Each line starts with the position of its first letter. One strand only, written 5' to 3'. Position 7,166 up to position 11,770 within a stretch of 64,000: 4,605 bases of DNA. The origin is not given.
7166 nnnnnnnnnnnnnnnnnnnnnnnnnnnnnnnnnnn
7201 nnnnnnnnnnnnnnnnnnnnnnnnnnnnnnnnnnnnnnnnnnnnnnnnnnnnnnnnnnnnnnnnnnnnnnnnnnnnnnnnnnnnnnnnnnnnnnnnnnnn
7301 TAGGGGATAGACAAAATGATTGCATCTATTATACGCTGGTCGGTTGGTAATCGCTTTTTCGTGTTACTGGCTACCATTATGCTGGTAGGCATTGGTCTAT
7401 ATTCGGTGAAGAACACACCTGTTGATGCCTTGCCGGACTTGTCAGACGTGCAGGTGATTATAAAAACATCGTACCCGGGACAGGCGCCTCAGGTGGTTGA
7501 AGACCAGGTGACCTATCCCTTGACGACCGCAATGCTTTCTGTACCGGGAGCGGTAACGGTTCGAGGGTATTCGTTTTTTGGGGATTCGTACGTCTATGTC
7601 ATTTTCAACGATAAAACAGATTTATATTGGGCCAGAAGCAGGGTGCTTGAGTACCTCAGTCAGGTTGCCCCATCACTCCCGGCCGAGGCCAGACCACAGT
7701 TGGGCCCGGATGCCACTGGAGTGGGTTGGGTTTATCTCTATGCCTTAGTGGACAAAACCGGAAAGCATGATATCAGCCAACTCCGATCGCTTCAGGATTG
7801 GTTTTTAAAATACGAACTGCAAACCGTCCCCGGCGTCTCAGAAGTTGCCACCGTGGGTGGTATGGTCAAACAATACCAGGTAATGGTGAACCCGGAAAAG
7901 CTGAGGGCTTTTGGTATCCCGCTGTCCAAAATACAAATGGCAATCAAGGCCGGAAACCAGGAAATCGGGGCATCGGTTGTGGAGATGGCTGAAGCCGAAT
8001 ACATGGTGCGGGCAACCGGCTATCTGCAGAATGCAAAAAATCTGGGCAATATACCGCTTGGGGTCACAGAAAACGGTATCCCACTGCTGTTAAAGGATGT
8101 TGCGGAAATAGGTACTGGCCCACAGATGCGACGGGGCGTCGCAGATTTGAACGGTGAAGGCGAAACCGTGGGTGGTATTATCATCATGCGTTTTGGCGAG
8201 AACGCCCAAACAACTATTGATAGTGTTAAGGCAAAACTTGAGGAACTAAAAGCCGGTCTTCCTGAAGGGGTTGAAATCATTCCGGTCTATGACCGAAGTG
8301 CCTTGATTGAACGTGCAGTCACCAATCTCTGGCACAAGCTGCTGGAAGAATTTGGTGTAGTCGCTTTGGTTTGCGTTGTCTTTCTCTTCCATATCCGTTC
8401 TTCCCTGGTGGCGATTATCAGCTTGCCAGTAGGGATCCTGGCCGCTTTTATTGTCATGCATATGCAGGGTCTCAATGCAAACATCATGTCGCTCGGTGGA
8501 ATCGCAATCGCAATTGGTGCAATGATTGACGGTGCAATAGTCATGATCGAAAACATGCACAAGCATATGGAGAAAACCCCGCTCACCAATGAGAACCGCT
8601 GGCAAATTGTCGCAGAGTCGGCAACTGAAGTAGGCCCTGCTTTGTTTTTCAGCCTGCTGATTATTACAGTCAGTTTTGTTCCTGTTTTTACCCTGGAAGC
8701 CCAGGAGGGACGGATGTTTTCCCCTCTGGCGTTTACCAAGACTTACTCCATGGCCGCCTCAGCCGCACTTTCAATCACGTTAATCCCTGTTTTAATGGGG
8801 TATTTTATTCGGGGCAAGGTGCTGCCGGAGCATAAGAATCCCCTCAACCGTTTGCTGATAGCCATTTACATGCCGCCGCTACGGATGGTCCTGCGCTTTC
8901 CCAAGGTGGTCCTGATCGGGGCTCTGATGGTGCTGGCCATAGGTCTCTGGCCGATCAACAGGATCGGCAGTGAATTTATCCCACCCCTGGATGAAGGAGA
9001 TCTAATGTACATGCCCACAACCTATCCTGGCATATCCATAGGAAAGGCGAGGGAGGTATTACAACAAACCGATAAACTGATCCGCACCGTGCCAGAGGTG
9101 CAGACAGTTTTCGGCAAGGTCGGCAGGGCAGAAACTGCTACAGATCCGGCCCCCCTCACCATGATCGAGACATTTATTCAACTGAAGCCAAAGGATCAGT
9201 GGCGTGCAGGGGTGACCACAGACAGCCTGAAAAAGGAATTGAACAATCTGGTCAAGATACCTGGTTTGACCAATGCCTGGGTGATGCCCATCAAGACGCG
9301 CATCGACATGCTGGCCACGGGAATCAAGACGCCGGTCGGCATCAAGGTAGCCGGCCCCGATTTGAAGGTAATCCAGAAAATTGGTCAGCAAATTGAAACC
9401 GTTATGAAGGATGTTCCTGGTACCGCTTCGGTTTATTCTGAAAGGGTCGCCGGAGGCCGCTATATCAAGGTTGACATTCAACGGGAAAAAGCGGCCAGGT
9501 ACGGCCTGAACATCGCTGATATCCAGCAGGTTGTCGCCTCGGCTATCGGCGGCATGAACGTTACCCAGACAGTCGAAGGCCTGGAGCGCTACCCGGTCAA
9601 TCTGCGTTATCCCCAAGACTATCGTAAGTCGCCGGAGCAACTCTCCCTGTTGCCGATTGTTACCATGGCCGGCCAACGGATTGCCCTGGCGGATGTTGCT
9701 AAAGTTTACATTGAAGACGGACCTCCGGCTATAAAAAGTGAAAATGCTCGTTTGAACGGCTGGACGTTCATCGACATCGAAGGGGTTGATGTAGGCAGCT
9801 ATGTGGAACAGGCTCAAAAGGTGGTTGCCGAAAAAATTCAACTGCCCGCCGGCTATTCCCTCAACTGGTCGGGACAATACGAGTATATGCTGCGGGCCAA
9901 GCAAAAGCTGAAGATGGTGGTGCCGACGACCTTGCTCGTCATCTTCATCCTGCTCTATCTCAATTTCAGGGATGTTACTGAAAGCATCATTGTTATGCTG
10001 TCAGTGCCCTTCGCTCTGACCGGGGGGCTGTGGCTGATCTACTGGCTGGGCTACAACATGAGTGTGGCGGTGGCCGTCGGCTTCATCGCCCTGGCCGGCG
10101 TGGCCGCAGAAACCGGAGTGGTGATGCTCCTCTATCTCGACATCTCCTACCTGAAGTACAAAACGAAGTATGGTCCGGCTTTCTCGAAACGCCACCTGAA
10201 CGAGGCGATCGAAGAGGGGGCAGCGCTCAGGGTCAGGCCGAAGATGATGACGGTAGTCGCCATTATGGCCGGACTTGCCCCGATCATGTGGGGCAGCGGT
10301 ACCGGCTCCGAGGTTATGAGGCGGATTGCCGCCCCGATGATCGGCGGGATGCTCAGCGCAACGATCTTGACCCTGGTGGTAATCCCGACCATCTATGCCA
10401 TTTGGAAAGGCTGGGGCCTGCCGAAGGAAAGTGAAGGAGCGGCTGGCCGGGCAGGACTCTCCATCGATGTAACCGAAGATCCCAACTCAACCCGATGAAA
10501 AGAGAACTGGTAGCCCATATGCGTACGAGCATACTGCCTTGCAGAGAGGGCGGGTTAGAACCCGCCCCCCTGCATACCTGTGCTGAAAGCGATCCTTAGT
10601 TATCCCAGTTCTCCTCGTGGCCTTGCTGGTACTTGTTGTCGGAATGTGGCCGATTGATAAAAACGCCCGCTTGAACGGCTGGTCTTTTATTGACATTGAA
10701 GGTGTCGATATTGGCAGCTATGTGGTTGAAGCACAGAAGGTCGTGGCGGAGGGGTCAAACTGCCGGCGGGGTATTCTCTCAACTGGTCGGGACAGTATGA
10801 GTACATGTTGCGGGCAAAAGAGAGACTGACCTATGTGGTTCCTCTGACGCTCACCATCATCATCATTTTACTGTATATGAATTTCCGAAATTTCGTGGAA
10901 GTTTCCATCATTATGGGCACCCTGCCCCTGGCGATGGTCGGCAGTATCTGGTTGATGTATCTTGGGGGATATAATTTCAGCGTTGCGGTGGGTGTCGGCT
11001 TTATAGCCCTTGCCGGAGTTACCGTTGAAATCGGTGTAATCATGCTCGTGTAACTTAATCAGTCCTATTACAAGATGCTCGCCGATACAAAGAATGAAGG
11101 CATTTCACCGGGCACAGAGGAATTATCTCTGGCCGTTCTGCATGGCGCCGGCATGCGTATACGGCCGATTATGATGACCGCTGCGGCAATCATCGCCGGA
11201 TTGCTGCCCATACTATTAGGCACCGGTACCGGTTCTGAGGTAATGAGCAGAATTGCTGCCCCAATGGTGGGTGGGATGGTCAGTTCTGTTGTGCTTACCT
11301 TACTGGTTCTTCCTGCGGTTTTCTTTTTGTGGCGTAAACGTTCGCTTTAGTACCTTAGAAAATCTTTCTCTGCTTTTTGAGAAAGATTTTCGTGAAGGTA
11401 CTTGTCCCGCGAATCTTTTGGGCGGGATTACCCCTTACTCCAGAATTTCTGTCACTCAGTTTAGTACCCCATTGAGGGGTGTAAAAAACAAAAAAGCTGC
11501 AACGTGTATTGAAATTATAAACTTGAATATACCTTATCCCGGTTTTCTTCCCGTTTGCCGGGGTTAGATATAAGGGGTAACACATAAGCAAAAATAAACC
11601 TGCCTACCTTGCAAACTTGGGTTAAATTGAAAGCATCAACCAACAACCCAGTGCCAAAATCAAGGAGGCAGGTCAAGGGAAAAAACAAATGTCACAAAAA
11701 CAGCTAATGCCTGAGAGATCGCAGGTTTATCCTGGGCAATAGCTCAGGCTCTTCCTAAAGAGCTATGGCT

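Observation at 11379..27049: ~15.6-kb compositionally mosaic accessory segment bounded by imperfect direct repeats, lying between cusCBA and downstream core genes and carrying copA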

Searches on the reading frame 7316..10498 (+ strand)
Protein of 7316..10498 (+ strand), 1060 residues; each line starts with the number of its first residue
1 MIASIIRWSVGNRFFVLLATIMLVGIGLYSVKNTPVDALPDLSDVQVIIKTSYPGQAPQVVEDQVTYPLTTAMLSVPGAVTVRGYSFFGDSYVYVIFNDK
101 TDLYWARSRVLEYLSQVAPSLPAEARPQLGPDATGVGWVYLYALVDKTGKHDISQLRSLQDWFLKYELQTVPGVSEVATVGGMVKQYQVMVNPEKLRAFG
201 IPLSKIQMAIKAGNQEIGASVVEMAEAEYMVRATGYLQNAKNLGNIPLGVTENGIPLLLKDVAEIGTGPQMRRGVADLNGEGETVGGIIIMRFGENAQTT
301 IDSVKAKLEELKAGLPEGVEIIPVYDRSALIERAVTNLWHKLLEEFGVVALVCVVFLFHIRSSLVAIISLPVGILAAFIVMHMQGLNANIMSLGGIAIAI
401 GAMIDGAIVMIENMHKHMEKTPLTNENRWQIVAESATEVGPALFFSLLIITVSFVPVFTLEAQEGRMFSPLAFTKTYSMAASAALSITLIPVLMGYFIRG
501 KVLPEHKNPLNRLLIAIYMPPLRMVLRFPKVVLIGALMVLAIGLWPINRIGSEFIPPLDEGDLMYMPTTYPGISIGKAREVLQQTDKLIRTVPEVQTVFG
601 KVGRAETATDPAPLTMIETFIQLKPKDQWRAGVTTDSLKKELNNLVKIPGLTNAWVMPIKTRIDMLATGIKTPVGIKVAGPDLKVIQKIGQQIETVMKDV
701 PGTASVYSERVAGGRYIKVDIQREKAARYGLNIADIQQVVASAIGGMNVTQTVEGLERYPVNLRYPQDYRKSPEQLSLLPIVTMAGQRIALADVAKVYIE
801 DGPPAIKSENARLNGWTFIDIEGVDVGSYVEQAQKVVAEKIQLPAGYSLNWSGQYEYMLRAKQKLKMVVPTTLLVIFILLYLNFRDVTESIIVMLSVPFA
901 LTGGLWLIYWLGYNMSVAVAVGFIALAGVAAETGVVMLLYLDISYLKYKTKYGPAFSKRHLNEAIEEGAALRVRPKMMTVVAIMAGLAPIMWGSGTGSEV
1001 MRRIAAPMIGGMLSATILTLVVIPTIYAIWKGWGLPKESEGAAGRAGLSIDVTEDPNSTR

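Call 10: search_protein_families(library=pfam, proteins=[window:7316-10498:+])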
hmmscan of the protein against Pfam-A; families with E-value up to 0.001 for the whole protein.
window:7316-10498:+ (1060 aa): 1 family
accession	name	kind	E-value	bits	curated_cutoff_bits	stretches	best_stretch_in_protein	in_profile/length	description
PF00873.25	ACR_tran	-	1.4e-240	801.4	28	1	6-1029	2-1019/1021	AcrB/AcrD/AcrF family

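Call 65: find_homologous_proteins(query=window:7316-10498:+, max_evalue=1e-100)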
Query window:7316-10498:+ (1060 aa): 8000 proteins with E <= 1e-100 among 8000 candidates; the best 120 are listed.
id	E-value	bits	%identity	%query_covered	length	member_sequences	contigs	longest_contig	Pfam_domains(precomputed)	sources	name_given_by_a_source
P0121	0.0e+0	2338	100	100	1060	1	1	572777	PF00873.26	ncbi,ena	-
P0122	0.0e+0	2290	98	100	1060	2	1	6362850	PF00873.26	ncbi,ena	-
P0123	0.0e+0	2095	89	99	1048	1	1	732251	PF00873.26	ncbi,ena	-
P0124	0.0e+0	2010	86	97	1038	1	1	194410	PF00873.26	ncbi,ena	-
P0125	0.0e+0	2008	87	97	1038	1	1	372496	PF00873.26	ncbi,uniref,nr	ncbi:efflux RND transporter permease subunit [Desulforhopalus sp. IMCC35007]|uniref:efflux RND trans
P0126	0.0e+0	2006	87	97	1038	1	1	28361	PF00873.26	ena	-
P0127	0.0e+0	1999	86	97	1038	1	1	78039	PF00873.26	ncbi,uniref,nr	ncbi:efflux RND transporter permease subunit [Desulfopila sp. IMCC35006]|uniref:efflux RND transport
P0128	0.0e+0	1998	87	97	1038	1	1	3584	PF00873.26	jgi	jgi:Cu(I)/Ag(I) efflux system membrane protein CusA/SilA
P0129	0.0e+0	1995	86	97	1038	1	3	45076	PF00873.26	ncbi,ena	-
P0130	0.0e+0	1992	87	97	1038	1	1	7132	PF00873.26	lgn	-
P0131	0.0e+0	1987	86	97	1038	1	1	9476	PF00873.26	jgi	-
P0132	0.0e+0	1982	86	97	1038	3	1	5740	PF00873.26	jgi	jgi:Cu(I)/Ag(I) efflux system membrane protein CusA/SilA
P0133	0.0e+0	1980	85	97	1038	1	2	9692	PF00873.26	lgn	-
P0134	0.0e+0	1980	85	97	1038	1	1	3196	PF00873.26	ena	-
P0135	0.0e+0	1980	85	97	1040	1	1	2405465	PF00873.26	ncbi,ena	-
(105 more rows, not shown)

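Call 66: find_encoding_contigs(protein=P0122, flank=10000, max_places=3)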
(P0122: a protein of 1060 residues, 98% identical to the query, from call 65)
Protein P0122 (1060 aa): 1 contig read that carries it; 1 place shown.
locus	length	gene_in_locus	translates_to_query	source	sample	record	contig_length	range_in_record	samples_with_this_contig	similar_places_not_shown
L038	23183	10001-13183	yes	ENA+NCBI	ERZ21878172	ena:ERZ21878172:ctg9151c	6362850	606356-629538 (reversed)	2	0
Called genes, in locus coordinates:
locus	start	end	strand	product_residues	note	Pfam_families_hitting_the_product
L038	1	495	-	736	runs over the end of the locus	PF08448:PAS_4, PF00512:HisKA, PF02518:HATPase_c, PF00072:Response_reg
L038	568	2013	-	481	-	PF00497:SBP_bac_3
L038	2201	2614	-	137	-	PF08859:DGC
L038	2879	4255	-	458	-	PF00072:Response_reg, PF00158:Sigma54_activat, PF14532:Sigma54_activ_2, PF07728:AAA_5 (weak), PF25601:AAA_lid_14, PF02954:HTH_8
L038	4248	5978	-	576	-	PF00989:PAS (weak), PF08448:PAS_4, PF13426:PAS_9, PF00512:HisKA, PF02518:HATPase_c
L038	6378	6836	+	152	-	-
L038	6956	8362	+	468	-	-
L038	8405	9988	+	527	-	PF19335:HMBD, PF25917:BSH_RND (weak), PF25973:BSH_CzcB (weak), PF25919:BSH_CusB, PF25869:3HB_CusB, PF25954:Beta-barrel_RND_2, PF25975:CzcB_C, PF11604:CusF_Ec, +2 more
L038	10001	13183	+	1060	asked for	PF00873:ACR_tran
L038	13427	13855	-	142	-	PF00254:FKBP_C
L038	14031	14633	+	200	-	PF10050:DUF2284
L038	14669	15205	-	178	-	PF04982:TM_HPP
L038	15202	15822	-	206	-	PF00571:CBS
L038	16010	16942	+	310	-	PF00497:SBP_bac_3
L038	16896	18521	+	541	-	PF08448:PAS_4, PF13426:PAS_9 (weak), PF00512:HisKA, PF02518:HATPase_c, PF00072:Response_reg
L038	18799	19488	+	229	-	PF00230:MIP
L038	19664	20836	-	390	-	PF00465:Fe-ADH, PF13685:Fe-ADH_2 (weak), PF25137:ADH_Fe_C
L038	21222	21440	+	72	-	-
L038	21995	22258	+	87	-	-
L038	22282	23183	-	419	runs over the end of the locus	-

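Call 67: find_encoding_contigs(protein=P0123, flank=10000, max_places=3)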
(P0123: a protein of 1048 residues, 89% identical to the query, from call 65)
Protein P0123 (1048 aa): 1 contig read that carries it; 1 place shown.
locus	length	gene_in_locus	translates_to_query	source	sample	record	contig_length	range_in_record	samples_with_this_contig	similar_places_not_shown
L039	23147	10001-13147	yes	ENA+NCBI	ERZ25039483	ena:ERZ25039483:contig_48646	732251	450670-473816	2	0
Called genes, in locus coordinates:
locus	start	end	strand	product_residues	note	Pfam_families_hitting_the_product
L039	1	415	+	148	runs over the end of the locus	PF02657:SufE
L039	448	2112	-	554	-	PF02203:TarH, PF12729:4HB_MCP_1, PF00672:HAMP, PF00015:MCPsignal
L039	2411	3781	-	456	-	PF00072:Response_reg, PF00158:Sigma54_activat, PF14532:Sigma54_activ_2, PF07728:AAA_5 (faint), PF25601:AAA_lid_14, PF02954:HTH_8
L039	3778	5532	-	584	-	PF00989:PAS, PF08448:PAS_4, PF13426:PAS_9, PF00512:HisKA, PF02518:HATPase_c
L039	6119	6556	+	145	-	-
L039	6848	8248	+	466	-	PF02321:OEP (weak)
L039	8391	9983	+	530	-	PF19335:HMBD, PF25917:BSH_RND (weak), PF25919:BSH_CusB, PF25973:BSH_CzcB (weak), PF25869:3HB_CusB, PF25954:Beta-barrel_RND_2, PF25975:CzcB_C, PF11604:CusF_Ec, +3 more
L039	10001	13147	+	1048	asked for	PF00873:ACR_tran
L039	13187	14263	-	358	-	PF02518:HATPase_c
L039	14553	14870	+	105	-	PF20114:DUF6504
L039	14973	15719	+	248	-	PF03734:YkuD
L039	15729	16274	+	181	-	PF13419:HAD_2, PF00702:Hydrolase, PF13242:Hydrolase_like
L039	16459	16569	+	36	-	PF07589:PEP_exosort_dom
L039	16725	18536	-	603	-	PF02652:Lactate_perm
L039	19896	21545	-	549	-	PF01266:DAO (weak), PF01593:Amino_oxidase, PF13450:NAD_binding_8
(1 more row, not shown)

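Call 79: find_encoding_contigs(protein=P0127, flank=10000, max_places=2)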
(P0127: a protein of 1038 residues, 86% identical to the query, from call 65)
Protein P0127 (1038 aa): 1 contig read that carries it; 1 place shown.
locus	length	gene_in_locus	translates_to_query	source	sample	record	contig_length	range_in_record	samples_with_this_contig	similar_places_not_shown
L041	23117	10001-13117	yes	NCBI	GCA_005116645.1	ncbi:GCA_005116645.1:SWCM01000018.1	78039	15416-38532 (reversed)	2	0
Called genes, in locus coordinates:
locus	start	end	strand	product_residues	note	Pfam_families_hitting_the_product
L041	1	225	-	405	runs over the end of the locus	PF07690:MFS_1, PF12832:MFS_1_like (weak), PF00083:Sugar_tr (weak), PF07690:MFS_1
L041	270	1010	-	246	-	PF01966:HD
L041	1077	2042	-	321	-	PF20229:ChrB_N, PF09828:ChrB_C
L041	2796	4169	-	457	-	PF00072:Response_reg, PF00158:Sigma54_activat, PF14532:Sigma54_activ_2, PF07728:AAA_5 (weak), PF25601:AAA_lid_14, PF02954:HTH_8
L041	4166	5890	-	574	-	PF00989:PAS, PF08448:PAS_4, PF13426:PAS_9, PF00512:HisKA, PF02518:HATPase_c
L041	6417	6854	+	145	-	-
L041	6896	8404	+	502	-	PF02321:OEP (weak)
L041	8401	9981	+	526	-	PF19335:HMBD, PF25973:BSH_CzcB (weak), PF25919:BSH_CusB, PF25869:3HB_CusB, PF25944:Beta-barrel_RND (weak), PF25954:Beta-barrel_RND_2, PF25975:CzcB_C, PF11604:CusF_Ec, +3 more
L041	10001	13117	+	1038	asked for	PF00873:ACR_tran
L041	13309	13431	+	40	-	-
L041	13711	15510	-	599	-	PF00069:Pkinase, PF07714:PK_Tyr_Ser-Thr, PF03781:FGE-sulfatase (weak)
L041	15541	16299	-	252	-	PF00481:PP2C, PF13672:PP2C_2, PF07228:SpoIIE (faint)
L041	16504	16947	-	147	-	-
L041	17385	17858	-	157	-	-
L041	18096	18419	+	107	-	PF09851:SHOCT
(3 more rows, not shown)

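Call 80: find_encoding_contigs(protein=P0135, flank=10000, max_places=2)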
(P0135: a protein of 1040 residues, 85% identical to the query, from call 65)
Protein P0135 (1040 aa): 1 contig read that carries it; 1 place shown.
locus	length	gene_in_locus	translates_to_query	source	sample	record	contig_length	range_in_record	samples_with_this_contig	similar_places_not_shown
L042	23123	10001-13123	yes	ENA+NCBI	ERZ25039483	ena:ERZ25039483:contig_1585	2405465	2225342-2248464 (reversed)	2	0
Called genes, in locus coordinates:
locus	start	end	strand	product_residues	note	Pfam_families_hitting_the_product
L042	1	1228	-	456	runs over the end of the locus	PF00072:Response_reg, PF00158:Sigma54_activat, PF14532:Sigma54_activ_2, PF07728:AAA_5 (faint), PF25601:AAA_lid_14, PF02954:HTH_8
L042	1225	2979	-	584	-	PF00989:PAS, PF08448:PAS_4, PF13426:PAS_9, PF00512:HisKA, PF02518:HATPase_c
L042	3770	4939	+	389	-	PF01520:Amidase_3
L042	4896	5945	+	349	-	PF01869:BcrAD_BadFG (faint), PF06723:MreB_Mbl, PF14450:FtsA (faint), PF25229:Salactin, PF00022:Actin (weak), PF25216:Volactin (weak)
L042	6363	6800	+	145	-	-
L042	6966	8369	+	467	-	PF02321:OEP (weak)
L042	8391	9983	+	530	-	PF19335:HMBD, PF25917:BSH_RND (weak), PF25919:BSH_CusB, PF25973:BSH_CzcB, PF25869:3HB_CusB, PF25954:Beta-barrel_RND_2, PF25975:CzcB_C, PF11604:CusF_Ec, +4 more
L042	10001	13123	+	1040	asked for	PF00873:ACR_tran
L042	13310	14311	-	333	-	PF02518:HATPase_c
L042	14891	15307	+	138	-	-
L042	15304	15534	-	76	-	-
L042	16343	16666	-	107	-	-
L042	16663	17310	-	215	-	-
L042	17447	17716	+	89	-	PF22513:FitA-like_RHH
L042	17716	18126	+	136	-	PF01850:PIN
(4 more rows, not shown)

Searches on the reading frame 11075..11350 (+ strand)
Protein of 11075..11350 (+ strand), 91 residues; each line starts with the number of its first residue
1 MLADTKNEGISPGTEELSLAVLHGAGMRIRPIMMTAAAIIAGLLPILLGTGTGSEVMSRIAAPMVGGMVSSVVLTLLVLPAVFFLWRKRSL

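Call 10: search_protein_families(library=pfam, proteins=[window:11075-11350:+])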
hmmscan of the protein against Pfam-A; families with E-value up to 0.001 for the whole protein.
window:11075-11350:+ (91 aa): 1 family
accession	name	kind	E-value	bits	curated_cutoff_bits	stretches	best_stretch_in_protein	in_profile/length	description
PF00873.25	ACR_tran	-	6.1e-21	74.3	28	1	11-85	945-1019/1021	AcrB/AcrD/AcrF family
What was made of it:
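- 10660..11350 (+): Native (orthologous) 3' end of cusA, now a decayed remnant with a frameshift and an internal stop. Pfam ACR_tran positions 945-1019 (call 10).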

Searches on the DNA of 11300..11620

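Call 62: search_rna_families(source=window, start=11300, end=11620, threshold=evalue, max_evalue=1)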
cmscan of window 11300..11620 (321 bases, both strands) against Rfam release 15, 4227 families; matches with E-value up to 1: 1.
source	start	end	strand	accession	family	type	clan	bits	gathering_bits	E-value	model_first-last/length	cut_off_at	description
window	11348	11405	+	RF03217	mir-3167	Gene; miRNA;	-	27.5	86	0.0052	1-59/59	no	mir-3167 microRNA precursor family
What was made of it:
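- On Known RNA families (Rfam 15): Only a sub-threshold hit to a miRNA hairpin model (27.5 versus 86 bits) on copy 1 (call 62).
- Tried and rejected: An E-value search on 11300-11620 gave only a spurious miRNA-hairpin hit (call 62).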
